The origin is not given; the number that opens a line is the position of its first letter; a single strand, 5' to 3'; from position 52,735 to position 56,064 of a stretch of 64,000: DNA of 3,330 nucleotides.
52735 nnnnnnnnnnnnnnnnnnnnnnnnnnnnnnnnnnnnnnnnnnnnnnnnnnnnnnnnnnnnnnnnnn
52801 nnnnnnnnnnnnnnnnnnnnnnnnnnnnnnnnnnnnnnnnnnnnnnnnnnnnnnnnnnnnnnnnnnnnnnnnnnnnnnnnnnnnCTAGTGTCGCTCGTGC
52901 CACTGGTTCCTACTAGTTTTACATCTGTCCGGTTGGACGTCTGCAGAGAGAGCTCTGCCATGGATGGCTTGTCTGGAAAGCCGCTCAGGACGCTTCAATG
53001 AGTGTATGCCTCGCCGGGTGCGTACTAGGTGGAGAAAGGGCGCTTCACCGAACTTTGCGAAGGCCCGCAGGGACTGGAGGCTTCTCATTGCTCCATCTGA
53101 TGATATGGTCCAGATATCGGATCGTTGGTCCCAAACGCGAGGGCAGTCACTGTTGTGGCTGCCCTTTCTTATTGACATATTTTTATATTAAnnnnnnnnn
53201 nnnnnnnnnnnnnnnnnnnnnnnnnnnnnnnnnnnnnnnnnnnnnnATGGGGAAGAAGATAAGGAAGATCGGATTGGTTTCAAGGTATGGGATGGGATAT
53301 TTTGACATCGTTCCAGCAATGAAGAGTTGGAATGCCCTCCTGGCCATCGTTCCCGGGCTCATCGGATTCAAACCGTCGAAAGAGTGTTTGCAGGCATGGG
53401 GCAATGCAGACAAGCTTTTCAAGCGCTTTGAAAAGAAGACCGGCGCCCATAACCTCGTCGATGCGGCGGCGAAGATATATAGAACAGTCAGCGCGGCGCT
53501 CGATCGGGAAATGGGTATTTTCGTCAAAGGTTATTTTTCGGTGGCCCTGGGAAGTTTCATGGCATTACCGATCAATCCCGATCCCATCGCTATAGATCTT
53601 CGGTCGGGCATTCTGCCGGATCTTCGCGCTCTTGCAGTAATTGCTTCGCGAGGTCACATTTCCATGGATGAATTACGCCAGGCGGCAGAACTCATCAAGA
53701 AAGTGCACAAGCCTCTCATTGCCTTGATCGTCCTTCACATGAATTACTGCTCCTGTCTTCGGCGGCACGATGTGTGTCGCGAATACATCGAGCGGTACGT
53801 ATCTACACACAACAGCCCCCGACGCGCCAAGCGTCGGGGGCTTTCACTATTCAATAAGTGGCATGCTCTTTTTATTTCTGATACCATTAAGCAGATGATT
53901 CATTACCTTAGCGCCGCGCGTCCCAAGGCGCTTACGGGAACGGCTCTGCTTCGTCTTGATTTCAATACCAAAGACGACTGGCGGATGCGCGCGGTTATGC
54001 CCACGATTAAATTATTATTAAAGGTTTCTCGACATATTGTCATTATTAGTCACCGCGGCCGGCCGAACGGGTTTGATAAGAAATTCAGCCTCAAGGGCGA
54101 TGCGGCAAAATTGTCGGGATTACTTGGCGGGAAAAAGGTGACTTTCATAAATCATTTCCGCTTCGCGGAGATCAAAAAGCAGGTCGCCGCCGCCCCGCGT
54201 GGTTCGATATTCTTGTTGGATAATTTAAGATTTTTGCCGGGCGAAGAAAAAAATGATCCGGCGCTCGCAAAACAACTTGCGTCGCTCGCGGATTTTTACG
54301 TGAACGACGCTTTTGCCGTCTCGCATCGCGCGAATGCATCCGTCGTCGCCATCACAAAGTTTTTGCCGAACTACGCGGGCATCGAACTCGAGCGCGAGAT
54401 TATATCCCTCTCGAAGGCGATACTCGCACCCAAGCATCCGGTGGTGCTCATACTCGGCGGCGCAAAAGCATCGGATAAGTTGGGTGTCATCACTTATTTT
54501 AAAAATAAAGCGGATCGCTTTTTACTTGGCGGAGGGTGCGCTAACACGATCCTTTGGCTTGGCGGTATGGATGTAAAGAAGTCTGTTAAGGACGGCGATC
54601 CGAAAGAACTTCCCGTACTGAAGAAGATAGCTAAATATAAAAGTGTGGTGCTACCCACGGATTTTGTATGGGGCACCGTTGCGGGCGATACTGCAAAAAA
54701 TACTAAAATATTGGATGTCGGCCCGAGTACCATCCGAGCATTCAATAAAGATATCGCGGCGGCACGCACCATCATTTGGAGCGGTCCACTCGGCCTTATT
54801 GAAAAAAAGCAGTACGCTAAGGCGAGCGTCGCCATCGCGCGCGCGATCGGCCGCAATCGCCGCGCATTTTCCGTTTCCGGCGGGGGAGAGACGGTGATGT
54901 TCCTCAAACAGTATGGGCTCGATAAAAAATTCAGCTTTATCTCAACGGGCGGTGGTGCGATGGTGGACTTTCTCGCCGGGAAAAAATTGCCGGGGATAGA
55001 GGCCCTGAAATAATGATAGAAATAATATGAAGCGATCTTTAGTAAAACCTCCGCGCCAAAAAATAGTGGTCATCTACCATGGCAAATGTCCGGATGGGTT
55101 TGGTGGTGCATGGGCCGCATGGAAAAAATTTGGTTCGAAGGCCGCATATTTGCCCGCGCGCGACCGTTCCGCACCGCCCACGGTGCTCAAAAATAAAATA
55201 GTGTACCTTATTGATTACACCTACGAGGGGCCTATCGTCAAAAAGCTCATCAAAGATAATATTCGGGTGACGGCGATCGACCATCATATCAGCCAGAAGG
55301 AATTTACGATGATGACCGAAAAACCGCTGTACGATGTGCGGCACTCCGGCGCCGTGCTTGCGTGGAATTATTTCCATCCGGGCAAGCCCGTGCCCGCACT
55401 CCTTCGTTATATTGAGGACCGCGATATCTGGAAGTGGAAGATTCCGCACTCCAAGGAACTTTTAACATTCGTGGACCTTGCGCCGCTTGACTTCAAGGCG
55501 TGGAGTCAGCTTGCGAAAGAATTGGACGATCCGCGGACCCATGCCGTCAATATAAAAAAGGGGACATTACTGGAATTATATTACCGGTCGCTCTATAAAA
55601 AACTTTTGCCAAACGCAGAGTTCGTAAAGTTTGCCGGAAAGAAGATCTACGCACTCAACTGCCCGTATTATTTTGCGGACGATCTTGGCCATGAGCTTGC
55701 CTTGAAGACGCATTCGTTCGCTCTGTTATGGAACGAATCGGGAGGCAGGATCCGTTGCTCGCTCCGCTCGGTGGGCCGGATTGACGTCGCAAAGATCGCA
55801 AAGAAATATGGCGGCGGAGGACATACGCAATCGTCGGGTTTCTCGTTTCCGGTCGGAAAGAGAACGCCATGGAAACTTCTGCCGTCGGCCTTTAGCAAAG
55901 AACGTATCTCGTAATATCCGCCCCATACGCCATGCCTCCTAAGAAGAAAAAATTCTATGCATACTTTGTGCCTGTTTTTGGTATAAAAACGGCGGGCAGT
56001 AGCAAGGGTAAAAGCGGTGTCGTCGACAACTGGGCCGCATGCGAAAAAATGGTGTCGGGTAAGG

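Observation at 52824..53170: ~310 nt orphan transcription unit with the same extended -10 as rnpB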

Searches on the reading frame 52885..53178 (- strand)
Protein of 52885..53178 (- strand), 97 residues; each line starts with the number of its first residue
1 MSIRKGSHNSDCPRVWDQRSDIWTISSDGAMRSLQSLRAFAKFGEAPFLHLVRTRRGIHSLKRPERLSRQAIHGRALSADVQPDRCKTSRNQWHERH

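Call 16: search_protein_families(library=pfam, proteins=[window:52885-53178:-], max_evalue=0.01)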
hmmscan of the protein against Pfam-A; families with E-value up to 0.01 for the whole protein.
window:52885-53178:- (97 aa): 0 families

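Call 32: find_homologous_proteins(query=window:52885-53178:-, max_evalue=1)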
Query window:52885-53178:- (97 aa): 1 proteins with E <= 1 among 3 candidates.
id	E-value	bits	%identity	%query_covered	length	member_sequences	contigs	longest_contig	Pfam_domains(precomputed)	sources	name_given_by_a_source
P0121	2.1e-59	216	100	100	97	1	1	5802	-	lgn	-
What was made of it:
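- On Small protein gene: Call 32 (the 97-aa antisense ORF matches only itself).
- The 97-aa antisense ORF matches only itself (call 32).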

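Call 59: search_protein_families(library=padloc, proteins=[window:52885-53178:-], max_evalue=1)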
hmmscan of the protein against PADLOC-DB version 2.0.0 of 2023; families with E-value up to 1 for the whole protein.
window:52885-53178:- (97 aa): 0 families
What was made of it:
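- On Type III toxin-antitoxin RNA / TIGR or CRISPR-like arrays: X gives no PADLOC hit (call 59).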

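Call 60: search_protein_families(library=phrogs, proteins=[window:52885-53178:-], max_evalue=1)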
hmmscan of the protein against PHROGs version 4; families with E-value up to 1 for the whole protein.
window:52885-53178:- (97 aa): 1 family
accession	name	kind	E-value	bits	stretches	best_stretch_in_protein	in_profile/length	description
phrog_19306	-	unknown function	0.33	11.7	1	33-73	8-48/193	-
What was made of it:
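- On Small protein gene: Calls 16, 59 and 60 (no family).
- Pfam, PHROG and PADLOC give nothing (calls 16, 59, 60).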

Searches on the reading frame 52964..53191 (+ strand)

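Call 16: search_protein_families(library=pfam, proteins=[window:52964-53191:+], max_evalue=0.01)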
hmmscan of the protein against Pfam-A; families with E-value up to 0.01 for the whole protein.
window:52964-53191:+ (75 aa): 0 families

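Call 59: search_protein_families(library=padloc, proteins=[window:52964-53191:+], max_evalue=1)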
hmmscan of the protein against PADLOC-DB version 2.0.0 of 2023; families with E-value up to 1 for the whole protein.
window:52964-53191:+ (75 aa): 0 families

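Call 60: search_protein_families(library=phrogs, proteins=[window:52964-53191:+], max_evalue=1)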
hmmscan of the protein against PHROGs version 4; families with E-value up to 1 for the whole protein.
window:52964-53191:+ (75 aa): 1 family
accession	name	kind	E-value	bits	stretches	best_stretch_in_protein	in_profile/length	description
phrog_32575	-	unknown function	0.03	14.3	1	12-59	334-381/407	-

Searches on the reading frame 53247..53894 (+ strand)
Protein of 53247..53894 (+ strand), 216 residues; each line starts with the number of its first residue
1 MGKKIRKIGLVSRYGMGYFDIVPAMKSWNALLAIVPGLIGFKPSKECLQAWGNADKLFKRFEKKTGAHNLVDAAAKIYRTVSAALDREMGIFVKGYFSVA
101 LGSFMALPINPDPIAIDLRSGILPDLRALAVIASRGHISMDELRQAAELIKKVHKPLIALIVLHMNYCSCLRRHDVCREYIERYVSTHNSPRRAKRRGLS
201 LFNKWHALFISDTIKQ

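Call 38: find_homologous_proteins(query=window:53247-53894:+, max_evalue=0.1)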
Query window:53247-53894:+: 1262 candidates shared short words with the query, none scored E <= 0.1.

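Call 59: search_protein_families(library=padloc, proteins=[window:53247-53894:+], max_evalue=1)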
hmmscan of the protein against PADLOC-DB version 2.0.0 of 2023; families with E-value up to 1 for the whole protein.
window:53247-53894:+ (216 aa): 0 families

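Call 60: search_protein_families(library=phrogs, proteins=[window:53247-53894:+], max_evalue=1)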
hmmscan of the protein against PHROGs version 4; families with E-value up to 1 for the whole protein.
window:53247-53894:+ (216 aa): 0 families

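Call 63: search_protein_representatives(protein=window:53247-53894:+)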
Query: 216 residues. Proteins with E-value up to 0.001 (for the whole library): 4; up to 1e-10: 0; up to 1e-30: 0. The best 4 are listed.
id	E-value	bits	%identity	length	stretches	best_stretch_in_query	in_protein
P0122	2.1e-06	43.7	31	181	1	16-175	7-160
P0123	3.2e-06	43.1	31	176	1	18-184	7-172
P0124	6.8e-05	38.7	25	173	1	17-138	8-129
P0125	7.1e-05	38.7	27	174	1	16-175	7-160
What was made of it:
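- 53247..53816 (+): Gene X, a member of a roughly 175-aa ORFan family that always lies just upstream of pgk. Here it has no stop codon and runs in frame into pgk (to 55013). Call 63 (4 remote homologues, E 2e-6 to 7e-5).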

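Call 65: find_encoding_contigs(protein=P0122, flank=3000, max_places=3)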
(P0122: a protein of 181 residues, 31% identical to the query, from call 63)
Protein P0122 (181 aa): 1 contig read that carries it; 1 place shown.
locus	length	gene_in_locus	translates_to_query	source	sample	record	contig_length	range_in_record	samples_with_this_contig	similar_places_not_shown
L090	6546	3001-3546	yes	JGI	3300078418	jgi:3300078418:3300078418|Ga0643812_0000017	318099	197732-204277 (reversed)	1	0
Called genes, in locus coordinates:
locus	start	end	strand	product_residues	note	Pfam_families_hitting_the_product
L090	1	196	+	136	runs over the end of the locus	-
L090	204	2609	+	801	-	PF26449:DUF8128, PF01935:DUF87, PF02534:T4SS-DNA_transf, PF10412:TrwB_AAD_bind (faint)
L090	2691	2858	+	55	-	-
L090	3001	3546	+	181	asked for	-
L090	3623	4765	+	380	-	PF00162:PGK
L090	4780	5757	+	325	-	-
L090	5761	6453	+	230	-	PF01693:Cauli_VI (weak)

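Call 71: find_encoding_contigs(protein=P0123, flank=3000, max_places=3)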
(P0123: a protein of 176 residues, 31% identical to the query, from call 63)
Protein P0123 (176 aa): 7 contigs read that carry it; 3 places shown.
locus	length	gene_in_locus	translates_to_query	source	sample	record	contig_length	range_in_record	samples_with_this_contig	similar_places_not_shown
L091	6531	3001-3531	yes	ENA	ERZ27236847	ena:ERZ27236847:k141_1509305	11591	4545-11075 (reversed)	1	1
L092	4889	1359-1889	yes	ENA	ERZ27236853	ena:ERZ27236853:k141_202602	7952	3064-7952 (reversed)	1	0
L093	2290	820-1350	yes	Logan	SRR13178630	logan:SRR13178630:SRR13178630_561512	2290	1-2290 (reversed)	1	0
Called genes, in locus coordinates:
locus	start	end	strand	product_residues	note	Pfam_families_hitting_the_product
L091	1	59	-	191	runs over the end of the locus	?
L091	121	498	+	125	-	-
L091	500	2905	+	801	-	PF26449:DUF8128, PF01935:DUF87, PF02534:T4SS-DNA_transf, PF10412:TrwB_AAD_bind (faint)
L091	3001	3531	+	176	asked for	-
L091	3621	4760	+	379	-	PF00162:PGK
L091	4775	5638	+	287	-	PF02272:DHHA1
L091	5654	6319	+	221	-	PF01693:Cauli_VI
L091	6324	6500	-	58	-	-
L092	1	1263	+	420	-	?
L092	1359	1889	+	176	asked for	-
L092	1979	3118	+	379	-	PF00162:PGK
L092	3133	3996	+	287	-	PF02272:DHHA1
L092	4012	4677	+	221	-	PF01693:Cauli_VI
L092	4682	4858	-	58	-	-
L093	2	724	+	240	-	?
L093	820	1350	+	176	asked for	-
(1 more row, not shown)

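Call 72: find_encoding_contigs(protein=P0125, flank=3000, max_places=3)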
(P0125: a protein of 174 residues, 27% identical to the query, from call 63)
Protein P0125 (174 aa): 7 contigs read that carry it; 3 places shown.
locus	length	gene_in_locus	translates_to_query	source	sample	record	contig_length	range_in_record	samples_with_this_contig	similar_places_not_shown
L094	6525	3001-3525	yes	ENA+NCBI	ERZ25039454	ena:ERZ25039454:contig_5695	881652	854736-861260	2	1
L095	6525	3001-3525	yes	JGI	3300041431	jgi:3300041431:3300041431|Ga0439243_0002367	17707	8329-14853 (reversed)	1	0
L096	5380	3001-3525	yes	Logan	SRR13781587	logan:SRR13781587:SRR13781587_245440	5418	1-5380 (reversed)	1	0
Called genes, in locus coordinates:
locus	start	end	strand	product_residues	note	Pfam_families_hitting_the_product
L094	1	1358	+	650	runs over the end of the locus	PF26449:DUF8128 (weak), PF01935:DUF87, PF02534:T4SS-DNA_transf, PF10412:TrwB_AAD_bind (faint)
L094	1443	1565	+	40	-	-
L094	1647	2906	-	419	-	PF00070:Pyr_redox (faint), PF07992:Pyr_redox_2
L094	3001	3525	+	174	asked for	-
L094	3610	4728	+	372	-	PF00162:PGK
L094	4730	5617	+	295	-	PF02272:DHHA1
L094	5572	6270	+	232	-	PF01693:Cauli_VI (weak)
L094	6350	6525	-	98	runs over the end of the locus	PF13443:HTH_26 (faint), PF13560:HTH_31 (weak), PF01381:HTH_3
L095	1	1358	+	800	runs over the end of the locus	PF26449:DUF8128, PF01935:DUF87, PF02534:T4SS-DNA_transf, PF10412:TrwB_AAD_bind (faint)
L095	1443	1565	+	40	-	-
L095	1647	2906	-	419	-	PF00070:Pyr_redox (faint), PF07992:Pyr_redox_2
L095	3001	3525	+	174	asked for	-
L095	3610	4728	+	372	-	PF00162:PGK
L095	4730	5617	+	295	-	PF02272:DHHA1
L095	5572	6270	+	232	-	PF01693:Cauli_VI (weak)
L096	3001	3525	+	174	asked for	-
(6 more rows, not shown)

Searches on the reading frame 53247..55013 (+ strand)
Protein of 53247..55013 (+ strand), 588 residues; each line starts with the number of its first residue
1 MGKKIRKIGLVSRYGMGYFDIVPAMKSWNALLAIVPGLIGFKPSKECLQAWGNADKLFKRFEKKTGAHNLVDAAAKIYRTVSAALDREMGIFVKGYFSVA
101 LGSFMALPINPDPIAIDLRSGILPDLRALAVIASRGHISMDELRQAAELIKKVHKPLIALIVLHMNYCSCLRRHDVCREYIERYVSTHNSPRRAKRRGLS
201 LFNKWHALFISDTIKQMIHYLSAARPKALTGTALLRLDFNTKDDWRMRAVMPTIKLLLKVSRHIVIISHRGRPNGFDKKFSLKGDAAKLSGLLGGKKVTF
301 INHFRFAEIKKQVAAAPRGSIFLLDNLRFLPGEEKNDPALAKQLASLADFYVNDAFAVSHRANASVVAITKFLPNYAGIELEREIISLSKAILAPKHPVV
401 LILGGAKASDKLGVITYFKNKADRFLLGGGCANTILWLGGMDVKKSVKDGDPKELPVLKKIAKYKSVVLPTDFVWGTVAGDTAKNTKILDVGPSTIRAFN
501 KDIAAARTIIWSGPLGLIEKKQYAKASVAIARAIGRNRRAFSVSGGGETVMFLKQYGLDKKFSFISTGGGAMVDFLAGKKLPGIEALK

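Call 16: search_protein_families(library=pfam, proteins=[window:53247-55013:+], max_evalue=0.01)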
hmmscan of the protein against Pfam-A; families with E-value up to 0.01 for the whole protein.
window:53247-55013:+ (588 aa): 1 family
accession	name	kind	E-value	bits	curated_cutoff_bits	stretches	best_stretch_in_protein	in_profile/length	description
PF00162.24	PGK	-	1.2e-101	341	27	1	235-579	13-379/379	Phosphoglycerate kinase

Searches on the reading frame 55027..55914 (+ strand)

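Call 16: search_protein_families(library=pfam, proteins=[window:55027-55914:+], max_evalue=0.01)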
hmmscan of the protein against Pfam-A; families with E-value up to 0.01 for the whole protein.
window:55027-55914:+ (295 aa): 1 family
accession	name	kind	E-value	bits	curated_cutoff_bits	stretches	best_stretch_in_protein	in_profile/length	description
PF02272.25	DHHA1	-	1.8e-06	28.7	25.9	1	232-275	34-84/102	DHHA1 domain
